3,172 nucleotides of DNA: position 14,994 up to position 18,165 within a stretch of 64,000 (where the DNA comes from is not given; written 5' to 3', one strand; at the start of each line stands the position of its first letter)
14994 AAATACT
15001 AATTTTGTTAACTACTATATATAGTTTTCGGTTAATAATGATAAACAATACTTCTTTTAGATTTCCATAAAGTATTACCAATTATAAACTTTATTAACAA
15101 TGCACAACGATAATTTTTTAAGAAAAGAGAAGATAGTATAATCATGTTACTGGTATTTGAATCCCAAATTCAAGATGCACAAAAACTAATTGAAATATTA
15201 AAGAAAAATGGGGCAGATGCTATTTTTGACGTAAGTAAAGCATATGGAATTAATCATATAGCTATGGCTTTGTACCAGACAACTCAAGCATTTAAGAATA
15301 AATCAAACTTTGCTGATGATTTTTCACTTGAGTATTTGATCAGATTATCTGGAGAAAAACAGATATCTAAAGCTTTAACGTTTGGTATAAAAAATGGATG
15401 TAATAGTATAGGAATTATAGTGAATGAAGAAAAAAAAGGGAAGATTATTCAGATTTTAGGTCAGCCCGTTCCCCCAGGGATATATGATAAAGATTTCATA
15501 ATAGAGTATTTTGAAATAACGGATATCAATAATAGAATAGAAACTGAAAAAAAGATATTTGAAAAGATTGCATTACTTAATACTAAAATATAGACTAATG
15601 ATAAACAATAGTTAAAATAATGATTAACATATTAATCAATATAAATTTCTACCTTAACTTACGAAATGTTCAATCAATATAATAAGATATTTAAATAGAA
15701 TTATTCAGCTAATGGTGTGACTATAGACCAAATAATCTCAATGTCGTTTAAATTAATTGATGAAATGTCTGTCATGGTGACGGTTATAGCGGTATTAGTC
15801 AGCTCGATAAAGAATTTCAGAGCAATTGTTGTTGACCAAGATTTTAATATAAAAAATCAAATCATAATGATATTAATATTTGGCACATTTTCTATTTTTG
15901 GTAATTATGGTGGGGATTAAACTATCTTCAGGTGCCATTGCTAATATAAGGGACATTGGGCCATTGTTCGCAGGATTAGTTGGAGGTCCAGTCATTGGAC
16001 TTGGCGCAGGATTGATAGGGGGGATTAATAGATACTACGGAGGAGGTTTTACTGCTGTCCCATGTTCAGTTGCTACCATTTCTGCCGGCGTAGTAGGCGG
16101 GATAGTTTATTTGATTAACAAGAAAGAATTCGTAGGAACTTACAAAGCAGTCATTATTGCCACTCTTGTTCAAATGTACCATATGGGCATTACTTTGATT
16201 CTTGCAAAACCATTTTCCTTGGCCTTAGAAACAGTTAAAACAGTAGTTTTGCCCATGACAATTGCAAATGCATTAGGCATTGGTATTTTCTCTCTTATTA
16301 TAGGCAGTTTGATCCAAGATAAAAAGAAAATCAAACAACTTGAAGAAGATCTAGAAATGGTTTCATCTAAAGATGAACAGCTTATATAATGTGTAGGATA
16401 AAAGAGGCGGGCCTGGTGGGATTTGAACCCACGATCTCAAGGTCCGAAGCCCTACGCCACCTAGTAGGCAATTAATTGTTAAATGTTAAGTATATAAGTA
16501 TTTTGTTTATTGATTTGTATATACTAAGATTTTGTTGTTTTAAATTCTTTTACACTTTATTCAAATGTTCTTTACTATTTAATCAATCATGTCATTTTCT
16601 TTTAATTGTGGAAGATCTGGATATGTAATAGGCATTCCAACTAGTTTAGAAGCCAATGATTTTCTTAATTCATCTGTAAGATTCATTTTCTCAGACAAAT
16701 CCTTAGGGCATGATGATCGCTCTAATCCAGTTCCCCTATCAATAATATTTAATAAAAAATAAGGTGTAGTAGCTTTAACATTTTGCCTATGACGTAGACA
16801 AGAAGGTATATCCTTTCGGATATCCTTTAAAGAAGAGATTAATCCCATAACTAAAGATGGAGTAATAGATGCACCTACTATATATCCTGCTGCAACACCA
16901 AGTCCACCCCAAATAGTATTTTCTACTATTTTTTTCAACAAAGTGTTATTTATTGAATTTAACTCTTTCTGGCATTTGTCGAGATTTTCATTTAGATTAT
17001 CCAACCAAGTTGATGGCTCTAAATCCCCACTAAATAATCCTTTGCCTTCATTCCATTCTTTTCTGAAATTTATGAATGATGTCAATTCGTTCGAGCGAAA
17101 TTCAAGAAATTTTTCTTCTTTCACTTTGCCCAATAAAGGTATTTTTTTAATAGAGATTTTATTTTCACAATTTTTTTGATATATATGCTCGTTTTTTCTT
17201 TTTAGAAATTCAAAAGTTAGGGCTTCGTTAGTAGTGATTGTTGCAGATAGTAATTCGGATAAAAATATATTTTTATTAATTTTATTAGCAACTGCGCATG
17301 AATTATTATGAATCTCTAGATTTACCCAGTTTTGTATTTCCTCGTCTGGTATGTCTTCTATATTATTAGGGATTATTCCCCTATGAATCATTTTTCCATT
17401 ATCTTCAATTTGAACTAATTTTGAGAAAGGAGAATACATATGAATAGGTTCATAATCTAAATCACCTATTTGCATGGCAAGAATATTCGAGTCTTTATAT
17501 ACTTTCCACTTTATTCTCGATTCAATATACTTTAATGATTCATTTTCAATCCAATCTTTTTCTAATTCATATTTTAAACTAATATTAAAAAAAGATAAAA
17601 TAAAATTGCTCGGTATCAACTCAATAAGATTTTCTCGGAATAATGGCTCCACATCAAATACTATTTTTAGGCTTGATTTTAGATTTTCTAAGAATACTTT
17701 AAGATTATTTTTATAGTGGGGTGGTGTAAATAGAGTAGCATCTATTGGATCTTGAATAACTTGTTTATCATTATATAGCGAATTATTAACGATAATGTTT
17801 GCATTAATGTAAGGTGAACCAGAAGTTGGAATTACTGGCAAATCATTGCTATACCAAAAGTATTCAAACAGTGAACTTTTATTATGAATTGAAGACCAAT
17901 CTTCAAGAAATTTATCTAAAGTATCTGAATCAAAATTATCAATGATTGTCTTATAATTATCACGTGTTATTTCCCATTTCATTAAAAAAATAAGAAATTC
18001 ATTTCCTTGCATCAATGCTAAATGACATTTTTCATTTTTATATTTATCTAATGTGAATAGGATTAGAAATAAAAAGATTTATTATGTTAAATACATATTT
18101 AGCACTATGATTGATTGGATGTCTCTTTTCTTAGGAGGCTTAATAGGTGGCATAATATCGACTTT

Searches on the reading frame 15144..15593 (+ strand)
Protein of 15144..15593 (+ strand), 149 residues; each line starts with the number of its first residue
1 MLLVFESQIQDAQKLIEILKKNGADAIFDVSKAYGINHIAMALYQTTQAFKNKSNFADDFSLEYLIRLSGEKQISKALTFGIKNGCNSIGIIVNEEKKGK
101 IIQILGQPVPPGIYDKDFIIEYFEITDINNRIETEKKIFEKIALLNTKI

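Call 123: find_encoding_contigs(protein=window:15144-15593:+, flank=6000, max_places=10)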
Protein window:15144-15593:+ (149 aa): 9 contigs read that carry it; 7 places shown.
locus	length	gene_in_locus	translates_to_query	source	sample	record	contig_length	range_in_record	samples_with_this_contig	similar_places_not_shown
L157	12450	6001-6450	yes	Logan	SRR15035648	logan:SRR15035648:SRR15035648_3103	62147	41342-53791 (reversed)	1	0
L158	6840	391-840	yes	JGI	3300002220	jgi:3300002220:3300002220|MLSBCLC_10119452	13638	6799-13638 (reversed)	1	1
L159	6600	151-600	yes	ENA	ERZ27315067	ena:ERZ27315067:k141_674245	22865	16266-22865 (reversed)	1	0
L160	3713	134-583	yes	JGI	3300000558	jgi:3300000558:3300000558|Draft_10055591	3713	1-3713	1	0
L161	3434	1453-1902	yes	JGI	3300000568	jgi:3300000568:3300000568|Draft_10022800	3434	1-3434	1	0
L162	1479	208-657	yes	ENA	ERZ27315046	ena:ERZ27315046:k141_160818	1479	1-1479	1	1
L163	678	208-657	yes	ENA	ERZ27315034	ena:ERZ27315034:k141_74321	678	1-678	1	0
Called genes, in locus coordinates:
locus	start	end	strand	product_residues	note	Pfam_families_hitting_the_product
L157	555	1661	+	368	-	PF04055:Radical_SAM, PF13353:Fer4_12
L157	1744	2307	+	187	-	PF04011:LemA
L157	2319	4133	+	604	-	-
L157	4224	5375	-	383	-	PF00091:Tubulin, PF12327:FtsZ_C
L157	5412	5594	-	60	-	PF01402:RHH_1 (weak)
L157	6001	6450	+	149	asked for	PF08617:CGI-121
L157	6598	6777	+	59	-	-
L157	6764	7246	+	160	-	PF07694:5TM-5TMR_LYT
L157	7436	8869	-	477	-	-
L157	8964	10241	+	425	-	PF13424:TPR_12 (faint), PF07719:TPR_2 (faint), PF13181:TPR_8 (faint), PF13374:TPR_10 (faint), PF00515:TPR_1 (faint), PF20308:TPR-S (faint), PF24885:TPR_NPHP3 (faint)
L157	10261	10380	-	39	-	-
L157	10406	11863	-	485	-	PF24517:CBM96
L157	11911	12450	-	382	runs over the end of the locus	-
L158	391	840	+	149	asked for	PF08617:CGI-121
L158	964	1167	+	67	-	-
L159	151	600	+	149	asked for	PF08617:CGI-121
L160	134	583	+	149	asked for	PF08617:CGI-121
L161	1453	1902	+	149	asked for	PF08617:CGI-121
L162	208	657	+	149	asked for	PF08617:CGI-121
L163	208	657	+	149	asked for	PF08617:CGI-121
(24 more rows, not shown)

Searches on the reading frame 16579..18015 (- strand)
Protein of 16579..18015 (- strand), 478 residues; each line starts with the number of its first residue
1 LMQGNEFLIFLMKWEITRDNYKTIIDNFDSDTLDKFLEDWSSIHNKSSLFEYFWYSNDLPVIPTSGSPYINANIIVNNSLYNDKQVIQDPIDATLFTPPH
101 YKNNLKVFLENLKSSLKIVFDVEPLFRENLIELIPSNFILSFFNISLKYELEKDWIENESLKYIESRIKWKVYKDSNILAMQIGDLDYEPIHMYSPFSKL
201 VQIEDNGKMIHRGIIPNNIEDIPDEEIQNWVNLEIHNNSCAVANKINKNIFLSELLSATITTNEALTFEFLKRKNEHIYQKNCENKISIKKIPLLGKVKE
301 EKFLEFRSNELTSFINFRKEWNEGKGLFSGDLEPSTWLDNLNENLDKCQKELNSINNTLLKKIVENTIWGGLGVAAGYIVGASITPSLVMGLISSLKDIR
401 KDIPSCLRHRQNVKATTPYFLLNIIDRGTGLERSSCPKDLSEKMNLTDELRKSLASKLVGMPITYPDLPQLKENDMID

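Call 9: search_protein_families(library=pfam, max_evalue=0.01, proteins=[window:16579-18015:-])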
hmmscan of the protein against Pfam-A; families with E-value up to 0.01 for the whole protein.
window:16579-18015:- (478 aa): 0 families

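Call 74: find_encoding_contigs(protein=window:16579-18015:-, flank=6000, max_places=10)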
Protein window:16579-18015:- (478 aa): no gene with exactly this product is on record in the collection.

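Call 80: search_protein_families(library=phrogs, max_evalue=0.1, proteins=[window:16579-18015:-])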
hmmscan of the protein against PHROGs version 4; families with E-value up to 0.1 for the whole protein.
window:16579-18015:- (478 aa): 1 family
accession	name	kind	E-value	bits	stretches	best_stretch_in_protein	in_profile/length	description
phrog_27487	-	unknown function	0.039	15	1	221-286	77-142/159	-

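Call 112: search_protein_families(library=padloc, max_evalue=0.01, proteins=[window:16579-18015:-])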
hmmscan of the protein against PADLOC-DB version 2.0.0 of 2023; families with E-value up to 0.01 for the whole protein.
window:16579-18015:- (478 aa): 0 families
